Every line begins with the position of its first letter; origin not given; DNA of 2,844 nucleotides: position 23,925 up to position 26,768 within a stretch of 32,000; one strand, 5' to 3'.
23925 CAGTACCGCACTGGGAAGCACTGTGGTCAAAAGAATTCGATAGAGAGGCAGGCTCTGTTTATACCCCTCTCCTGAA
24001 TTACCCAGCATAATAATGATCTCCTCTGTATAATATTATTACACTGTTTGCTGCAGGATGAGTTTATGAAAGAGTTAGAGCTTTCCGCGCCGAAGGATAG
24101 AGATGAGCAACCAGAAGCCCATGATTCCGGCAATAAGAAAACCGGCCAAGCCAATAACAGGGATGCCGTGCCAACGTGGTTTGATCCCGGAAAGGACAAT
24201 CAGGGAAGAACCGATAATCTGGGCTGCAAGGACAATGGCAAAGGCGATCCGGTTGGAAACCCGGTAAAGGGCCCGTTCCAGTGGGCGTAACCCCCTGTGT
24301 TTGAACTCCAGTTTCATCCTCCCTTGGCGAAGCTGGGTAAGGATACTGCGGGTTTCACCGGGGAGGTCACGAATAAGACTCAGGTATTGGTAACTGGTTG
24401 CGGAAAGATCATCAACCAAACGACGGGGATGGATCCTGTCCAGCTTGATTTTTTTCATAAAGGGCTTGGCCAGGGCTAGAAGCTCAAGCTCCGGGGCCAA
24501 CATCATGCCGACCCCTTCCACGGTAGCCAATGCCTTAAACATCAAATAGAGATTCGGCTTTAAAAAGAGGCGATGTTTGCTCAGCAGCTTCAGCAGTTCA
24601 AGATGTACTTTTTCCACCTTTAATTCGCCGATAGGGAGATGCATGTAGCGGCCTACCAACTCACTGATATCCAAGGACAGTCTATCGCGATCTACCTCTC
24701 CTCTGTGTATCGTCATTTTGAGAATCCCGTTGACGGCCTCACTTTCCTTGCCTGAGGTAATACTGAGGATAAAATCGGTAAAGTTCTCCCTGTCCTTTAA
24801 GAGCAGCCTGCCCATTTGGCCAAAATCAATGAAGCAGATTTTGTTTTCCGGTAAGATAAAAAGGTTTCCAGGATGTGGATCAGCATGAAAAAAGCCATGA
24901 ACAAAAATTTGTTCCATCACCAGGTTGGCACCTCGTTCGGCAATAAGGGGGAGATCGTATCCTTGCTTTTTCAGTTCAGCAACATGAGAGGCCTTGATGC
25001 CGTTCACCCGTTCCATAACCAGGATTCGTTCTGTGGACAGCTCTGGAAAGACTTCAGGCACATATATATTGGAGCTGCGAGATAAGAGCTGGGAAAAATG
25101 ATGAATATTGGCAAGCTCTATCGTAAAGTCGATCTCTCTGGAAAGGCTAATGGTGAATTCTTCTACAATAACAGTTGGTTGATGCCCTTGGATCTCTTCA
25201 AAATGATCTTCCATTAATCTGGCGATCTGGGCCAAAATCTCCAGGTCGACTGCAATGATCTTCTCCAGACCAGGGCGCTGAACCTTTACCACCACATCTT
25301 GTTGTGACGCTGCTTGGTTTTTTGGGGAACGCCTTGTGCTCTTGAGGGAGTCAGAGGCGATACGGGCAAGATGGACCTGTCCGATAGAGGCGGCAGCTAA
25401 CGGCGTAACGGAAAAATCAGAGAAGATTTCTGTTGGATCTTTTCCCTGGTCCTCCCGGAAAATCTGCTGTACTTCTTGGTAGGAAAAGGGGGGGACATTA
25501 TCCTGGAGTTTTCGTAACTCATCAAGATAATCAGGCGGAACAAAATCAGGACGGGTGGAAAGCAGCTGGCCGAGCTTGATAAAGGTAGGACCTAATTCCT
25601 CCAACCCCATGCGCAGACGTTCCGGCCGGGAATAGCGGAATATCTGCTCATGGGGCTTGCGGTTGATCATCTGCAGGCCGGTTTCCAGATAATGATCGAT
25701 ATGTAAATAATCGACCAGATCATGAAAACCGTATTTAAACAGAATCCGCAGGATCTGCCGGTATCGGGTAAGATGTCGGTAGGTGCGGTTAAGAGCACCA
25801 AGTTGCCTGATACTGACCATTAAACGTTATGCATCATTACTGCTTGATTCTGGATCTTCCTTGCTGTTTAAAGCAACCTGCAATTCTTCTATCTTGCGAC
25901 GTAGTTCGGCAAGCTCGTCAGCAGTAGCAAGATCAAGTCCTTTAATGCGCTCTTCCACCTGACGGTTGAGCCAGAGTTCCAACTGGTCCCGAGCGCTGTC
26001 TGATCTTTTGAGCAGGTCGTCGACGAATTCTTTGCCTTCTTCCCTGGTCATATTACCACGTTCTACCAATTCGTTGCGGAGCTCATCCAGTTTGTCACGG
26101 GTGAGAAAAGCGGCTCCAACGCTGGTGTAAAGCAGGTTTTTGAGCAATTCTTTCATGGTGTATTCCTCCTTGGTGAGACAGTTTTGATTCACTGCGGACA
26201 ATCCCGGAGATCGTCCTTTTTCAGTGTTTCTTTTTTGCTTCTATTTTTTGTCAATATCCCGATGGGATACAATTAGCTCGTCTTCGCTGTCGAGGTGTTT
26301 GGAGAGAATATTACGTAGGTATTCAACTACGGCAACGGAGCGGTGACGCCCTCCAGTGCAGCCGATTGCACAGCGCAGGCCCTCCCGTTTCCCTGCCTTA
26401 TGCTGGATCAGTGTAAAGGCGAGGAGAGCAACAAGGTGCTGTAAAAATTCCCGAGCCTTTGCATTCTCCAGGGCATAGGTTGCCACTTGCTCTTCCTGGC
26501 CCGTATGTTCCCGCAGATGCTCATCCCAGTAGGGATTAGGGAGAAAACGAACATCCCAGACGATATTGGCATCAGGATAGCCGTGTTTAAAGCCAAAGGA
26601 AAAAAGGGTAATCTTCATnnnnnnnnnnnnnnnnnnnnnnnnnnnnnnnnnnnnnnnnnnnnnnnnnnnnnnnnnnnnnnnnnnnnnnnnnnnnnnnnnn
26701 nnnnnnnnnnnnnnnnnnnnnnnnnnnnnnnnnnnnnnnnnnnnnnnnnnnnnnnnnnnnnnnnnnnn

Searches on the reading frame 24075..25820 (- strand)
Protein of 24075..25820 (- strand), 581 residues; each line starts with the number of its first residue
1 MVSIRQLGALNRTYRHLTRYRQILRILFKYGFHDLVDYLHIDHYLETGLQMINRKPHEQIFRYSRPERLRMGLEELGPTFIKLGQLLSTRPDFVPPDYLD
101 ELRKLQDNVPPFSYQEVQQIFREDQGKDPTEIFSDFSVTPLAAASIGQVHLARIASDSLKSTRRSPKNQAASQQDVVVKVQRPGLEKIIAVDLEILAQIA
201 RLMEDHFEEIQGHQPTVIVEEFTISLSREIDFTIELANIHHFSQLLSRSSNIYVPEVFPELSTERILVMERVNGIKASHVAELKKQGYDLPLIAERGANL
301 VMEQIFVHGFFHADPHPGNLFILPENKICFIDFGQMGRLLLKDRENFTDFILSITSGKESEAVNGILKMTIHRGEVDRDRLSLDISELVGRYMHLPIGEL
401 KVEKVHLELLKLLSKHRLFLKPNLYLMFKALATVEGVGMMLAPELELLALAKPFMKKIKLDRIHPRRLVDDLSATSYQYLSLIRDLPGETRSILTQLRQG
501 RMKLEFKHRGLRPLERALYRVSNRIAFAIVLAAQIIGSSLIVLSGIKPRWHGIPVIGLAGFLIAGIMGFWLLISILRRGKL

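Call 10: search_protein_families(library=pfam, proteins=[window:24075-25820:-])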
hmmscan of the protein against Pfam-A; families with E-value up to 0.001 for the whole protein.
window:24075-25820:- (581 aa): 3 families
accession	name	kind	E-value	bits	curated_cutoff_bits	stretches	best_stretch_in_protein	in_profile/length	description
PF03109.22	ABC1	-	1.3e-70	237.8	22.9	1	104-361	1-239/244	ABC1 atypical kinase-like domain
PF01636.29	APH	-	3.6e-05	24.1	23.2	0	308-337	168-198/239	Phosphotransferase enzyme family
PF01163.29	RIO1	-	0.00029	20.9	22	1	250-336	68-151/187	RIO domain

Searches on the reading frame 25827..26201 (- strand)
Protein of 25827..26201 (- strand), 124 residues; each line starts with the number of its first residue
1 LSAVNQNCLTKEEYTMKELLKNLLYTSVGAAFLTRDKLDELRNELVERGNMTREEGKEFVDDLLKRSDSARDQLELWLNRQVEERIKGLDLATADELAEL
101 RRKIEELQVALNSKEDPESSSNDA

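Call 10: search_protein_families(library=pfam, proteins=[window:25827-26201:-])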
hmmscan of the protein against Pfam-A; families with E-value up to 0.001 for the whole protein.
window:25827-26201:- (124 aa): 1 family
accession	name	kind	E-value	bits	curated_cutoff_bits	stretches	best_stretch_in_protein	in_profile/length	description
PF05597.16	Phasin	-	3e-05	24.5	28.8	1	49-113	59-123/126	Poly(hydroxyalcanoate) granule associated protein (phasin)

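Call 62: find_encoding_contigs(protein=window:25827-26156:-, flank=3000, max_places=6)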
Protein window:25827-26156:- (109 aa): 2 contigs read that carry it; 1 place shown.
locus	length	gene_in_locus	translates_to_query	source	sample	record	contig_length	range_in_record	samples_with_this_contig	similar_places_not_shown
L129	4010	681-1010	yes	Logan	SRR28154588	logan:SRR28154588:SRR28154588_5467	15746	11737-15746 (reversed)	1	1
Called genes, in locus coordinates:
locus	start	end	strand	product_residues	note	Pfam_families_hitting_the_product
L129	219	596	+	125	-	PF22740:PapZ_C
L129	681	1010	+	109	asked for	PF05597:Phasin (weak)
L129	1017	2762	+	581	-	PF03109:ABC1, PF01636:APH (faint), PF27536:UbiB_helical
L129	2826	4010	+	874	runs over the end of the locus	PF00989:PAS (weak), PF08448:PAS_4, PF13426:PAS_9, PF07536:HWE_HK (faint), PF07568:HisKA_2, PF02518:HATPase_c (weak)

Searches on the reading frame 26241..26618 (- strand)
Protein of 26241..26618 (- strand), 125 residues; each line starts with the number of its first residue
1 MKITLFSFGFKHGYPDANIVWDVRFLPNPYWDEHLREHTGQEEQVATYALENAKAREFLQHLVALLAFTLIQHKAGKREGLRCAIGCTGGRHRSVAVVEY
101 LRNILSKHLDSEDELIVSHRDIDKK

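Call 10: search_protein_families(library=pfam, proteins=[window:26241-26618:-])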
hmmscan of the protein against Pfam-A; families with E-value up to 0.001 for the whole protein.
window:26241-26618:- (125 aa): 1 family
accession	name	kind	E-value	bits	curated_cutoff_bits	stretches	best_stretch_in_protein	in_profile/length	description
PF22740.1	PapZ_C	-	2e-38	131.8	27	1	1-123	1-121/121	RapZ C-terminal domain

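Call 11: find_homologous_proteins(query=window:26241-26618:-, max_evalue=1e-10)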
Query window:26241-26618:- (125 aa): 2534 proteins with E <= 1e-10 among 2635 candidates; the best 120 are listed.
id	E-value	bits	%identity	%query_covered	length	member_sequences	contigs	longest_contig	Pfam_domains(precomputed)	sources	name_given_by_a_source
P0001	1.9e-79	282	100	100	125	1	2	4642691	PF22740.2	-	-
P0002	1.2e-61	225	77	100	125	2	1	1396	PF22740.2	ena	-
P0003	2.1e-60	221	76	100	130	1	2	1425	PF22740.2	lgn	-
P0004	4.1e-60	220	77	100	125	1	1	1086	PF22740.2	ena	-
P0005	2.0e-58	214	74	100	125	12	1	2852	PF22740.2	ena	-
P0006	2.4e-58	214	75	100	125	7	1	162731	PF22740.2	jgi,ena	jgi:UPF0042 nucleotide-binding protein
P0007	3.5e-58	214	76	100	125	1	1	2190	PF22740.2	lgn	-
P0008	6.7e-58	213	75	100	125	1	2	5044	PF22740.2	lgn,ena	-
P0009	1.6e-57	212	73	100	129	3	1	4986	PF22740.2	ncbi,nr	ncbi:MAG: hypothetical protein D3914_03760 [Candidatus Electrothrix sp. LOE2]|nr:hypothetical protei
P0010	1.8e-57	211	75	100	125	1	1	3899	PF22740.2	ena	-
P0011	2.4e-57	211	74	100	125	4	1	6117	PF22740.2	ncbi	-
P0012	3.1e-57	211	75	99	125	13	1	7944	PF22740.2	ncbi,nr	ncbi:hypothetical protein VU04_05215 [Desulfobulbus sp. TB]|nr:hypothetical protein [Desulfobulbus s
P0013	5.8e-57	210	72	100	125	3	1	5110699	PF22740.2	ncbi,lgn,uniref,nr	ncbi:MAG: RNase adapter RapZ [Candidatus Electrothrix aestuarii]|uniref:RNase adapter RapZ n=1 Tax=C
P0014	6.5e-57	210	73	100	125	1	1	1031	PF22740.2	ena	-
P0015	2.3e-56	208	74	100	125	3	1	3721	PF22740.2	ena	-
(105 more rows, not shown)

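Call 13: find_related_loci(query=A1, collection=genome_contigs, flank=3500)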
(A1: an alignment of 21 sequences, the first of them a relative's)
Query A1 (125 aa) in genome_contigs; peptide patterns used: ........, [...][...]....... (x = any residue, [..] = any of these).
600 stretches matched a pattern (row limit reached: there are more); 581 encode a relative of the query (tblastn E <= 1e-3); the best 80 are kept; 80 distinct loci.
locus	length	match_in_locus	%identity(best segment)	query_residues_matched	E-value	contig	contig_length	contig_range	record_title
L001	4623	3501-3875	72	1-125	1e-62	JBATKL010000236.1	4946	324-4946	MAG: Candidatus Electrothrix sp. isolate MFD10219_ilm_asm_bin13 k127_178906, whole genome shotgun sequence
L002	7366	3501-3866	61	1-125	3e-45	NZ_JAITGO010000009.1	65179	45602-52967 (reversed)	MAG: Desulfobulbus sp. isolate Pc512_bin139 k119_2815004, whole genome shotgun sequence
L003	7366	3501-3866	58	1-125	5e-45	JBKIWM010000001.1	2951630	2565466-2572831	Thermodesulfobacteriota bacterium B35 contig_1, whole genome shotgun sequence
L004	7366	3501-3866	56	1-125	3e-42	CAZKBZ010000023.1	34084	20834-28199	MAG TPA_asm: uncultured Desulfobulbus sp. isolate SRP338002_co1_119 genome assembly, contig: NODE_1160_length_34084_cov_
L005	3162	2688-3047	61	3-125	6e-41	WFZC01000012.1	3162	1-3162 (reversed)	MAG: Desulfobulbaceae bacterium isolate S143_11 k151_115176, whole genome shotgun sequence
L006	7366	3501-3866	58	1-125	6e-40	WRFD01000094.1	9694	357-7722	MAG: Desulfobulbus sp. isolate Lab288P4bin34 Ga0123354_10023629, whole genome shotgun sequence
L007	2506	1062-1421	59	3-125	7e-40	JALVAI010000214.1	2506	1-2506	MAG: Desulfobulbaceae bacterium isolate 132-544_metabat2_scaf2bin.068 132-544_scaffold_29929_c1, whole genome shotgun se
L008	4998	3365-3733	55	1-125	3e-39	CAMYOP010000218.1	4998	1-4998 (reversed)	MAG: uncultured Desulfobulbaceae bacterium isolate FCS_M_Desulfobacterota_08 genome assembly, contig: scaffold_19178, wh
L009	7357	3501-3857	51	3-124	5e-39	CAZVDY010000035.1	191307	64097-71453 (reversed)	MAG TPA_asm: uncultured Desulfobulbaceae bacterium isolate binchicken_co219_365 genome assembly, contig: k141_1135300, w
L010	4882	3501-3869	52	1-125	6e-38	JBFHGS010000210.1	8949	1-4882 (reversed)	MAG: Desulfopila sp. isolate Mix_sand07.2021.05.G.161 k141_70782_length_8949_cov_117.0000, whole genome shotgun sequence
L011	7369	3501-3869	51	1-125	4e-37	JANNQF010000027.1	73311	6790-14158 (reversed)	MAG: Deltaproteobacteria bacterium isolate SOY_31_metabat_54 SOY_31_k141_2751654, whole genome shotgun sequence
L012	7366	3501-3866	49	1-124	3e-36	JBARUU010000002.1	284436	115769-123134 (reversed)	MAG: Desulforhopalus sp. isolate MFD12129_ilm_asm_bin19 k127_33768, whole genome shotgun sequence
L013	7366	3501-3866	49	1-124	5e-36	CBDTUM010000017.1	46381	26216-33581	MAG TPA_asm: uncultured Desulfopila sp. isolate SRR7614695_binner123_Refined_84 genome assembly, contig: ERZ23877680.386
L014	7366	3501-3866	50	1-124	6e-36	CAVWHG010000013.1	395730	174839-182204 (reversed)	MAG: uncultured delta proteobacterium isolate MFD01299.bin.2.28 genome assembly, contig: contig_47984, whole genome shot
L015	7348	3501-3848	53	1-113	2e-35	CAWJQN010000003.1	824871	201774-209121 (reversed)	MAG: uncultured delta proteobacterium isolate MFD03804.bin.1.67 genome assembly, contig: contig_24692, whole genome shot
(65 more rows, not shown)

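Call 15: find_encoding_contigs(protein=P0001, flank=1500, max_places=4)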
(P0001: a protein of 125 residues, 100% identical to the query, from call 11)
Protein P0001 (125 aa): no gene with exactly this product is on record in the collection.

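Call 16: find_encoding_contigs(protein=P0006, flank=3000, max_places=3)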
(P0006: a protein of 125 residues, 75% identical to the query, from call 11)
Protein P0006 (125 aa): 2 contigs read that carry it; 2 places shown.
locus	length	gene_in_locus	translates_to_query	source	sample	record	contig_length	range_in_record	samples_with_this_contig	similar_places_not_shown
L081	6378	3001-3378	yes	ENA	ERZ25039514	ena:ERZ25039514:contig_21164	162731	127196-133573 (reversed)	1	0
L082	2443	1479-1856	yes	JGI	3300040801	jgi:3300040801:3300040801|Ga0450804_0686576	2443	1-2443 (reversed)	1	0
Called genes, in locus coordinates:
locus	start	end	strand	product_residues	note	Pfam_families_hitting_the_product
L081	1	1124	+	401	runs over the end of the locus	PF01966:HD, PF13286:HD_assoc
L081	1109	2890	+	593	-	PF00654:Voltage_CLC, PF00571:CBS (weak)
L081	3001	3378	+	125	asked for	PF22740:PapZ_C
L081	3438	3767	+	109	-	PF05597:Phasin (weak)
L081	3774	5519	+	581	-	PF03109:ABC1, PF27536:UbiB_helical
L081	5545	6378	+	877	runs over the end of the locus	PF00989:PAS (weak), PF08448:PAS_4, PF13426:PAS_9 (weak), PF07536:HWE_HK (weak), PF07568:HisKA_2, PF02518:HATPase_c (weak)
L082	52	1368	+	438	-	PF00654:Voltage_CLC, PF00571:CBS (weak)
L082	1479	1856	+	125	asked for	PF22740:PapZ_C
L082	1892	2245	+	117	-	PF05597:Phasin (weak)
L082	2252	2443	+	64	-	?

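Call 17: find_encoding_contigs(protein=P0013, flank=3000, max_places=3)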
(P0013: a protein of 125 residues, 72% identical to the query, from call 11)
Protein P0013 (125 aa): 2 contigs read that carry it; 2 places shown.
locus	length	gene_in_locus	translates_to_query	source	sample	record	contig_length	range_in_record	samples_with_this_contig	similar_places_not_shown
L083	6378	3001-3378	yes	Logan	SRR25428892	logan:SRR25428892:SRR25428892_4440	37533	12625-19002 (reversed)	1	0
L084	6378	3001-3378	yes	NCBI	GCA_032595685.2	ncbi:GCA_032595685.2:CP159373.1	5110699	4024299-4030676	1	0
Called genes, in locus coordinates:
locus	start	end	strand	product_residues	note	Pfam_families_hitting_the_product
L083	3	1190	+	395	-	PF01966:HD, PF13286:HD_assoc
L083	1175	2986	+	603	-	PF00654:Voltage_CLC, PF00571:CBS (weak)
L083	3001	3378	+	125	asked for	PF22740:PapZ_C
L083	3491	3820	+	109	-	PF05597:Phasin (weak)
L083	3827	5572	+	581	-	PF03109:ABC1, PF27536:UbiB_helical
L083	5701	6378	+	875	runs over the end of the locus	PF00989:PAS, PF08448:PAS_4, PF13426:PAS_9, PF07536:HWE_HK (weak), PF07568:HisKA_2, PF13581:HATPase_c_2 (faint), PF02518:HATPase_c (weak)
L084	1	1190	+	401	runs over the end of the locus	PF01966:HD, PF13286:HD_assoc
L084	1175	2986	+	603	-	PF00654:Voltage_CLC, PF00571:CBS (weak)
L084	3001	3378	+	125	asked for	PF22740:PapZ_C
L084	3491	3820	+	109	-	PF05597:Phasin (weak)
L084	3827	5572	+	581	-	PF03109:ABC1, PF27536:UbiB_helical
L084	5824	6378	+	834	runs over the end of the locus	PF00989:PAS, PF08448:PAS_4, PF13426:PAS_9, PF07536:HWE_HK (weak), PF07568:HisKA_2, PF13581:HATPase_c_2 (faint), PF02518:HATPase_c (weak)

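Call 33: find_encoding_contigs(protein=P0002, flank=1500, max_places=2)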
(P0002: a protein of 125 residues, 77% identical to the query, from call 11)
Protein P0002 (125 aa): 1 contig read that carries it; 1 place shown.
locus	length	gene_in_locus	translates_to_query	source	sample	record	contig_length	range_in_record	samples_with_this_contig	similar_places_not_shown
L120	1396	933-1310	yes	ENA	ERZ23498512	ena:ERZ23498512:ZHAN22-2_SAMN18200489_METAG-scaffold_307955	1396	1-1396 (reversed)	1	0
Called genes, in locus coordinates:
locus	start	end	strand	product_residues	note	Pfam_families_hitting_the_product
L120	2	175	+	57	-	?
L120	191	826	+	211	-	PF00571:CBS (weak)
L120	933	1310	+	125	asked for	PF22740:PapZ_C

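Call 34: find_encoding_contigs(protein=P0004, flank=1500, max_places=2)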
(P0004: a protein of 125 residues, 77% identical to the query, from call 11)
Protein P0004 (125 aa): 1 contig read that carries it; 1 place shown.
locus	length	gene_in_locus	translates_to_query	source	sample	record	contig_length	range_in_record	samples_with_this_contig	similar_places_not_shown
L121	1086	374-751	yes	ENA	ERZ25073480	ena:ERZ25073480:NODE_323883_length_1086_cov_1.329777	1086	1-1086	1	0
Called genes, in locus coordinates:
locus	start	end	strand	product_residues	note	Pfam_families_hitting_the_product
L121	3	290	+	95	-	?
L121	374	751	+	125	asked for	PF22740:PapZ_C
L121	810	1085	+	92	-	?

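Call 35: find_encoding_contigs(protein=P0008, flank=4000, max_places=2)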
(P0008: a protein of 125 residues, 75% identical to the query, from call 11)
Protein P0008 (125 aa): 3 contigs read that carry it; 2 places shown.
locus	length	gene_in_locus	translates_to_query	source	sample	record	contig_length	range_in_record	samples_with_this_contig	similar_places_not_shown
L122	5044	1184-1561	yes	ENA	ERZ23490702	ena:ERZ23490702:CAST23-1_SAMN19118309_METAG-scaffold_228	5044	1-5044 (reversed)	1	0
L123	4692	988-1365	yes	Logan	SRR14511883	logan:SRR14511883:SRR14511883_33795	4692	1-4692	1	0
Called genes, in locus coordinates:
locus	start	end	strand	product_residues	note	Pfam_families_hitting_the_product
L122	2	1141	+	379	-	?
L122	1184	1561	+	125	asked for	PF22740:PapZ_C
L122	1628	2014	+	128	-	-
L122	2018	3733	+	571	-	PF03109:ABC1, PF01636:APH (faint), PF27536:UbiB_helical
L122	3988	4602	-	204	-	-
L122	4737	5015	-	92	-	-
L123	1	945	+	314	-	?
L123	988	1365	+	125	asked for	PF22740:PapZ_C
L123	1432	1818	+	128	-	-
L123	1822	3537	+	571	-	PF03109:ABC1, PF01636:APH (faint), PF27536:UbiB_helical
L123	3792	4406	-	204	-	-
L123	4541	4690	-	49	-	?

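Call 36: find_encoding_contigs(protein=P0003, flank=1500, max_places=2)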
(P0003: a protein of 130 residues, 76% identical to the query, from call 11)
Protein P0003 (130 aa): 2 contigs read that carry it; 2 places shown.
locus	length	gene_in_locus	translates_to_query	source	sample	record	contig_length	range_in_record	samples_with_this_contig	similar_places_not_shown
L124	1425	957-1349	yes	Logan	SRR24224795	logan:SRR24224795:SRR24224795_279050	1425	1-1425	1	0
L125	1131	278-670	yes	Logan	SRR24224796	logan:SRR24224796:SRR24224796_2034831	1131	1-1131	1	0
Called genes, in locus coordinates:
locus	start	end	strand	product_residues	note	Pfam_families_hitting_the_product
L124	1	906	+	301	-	?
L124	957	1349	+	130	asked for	PF22740:PapZ_C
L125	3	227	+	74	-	?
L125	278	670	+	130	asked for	PF22740:PapZ_C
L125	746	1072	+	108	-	PF05597:Phasin (weak)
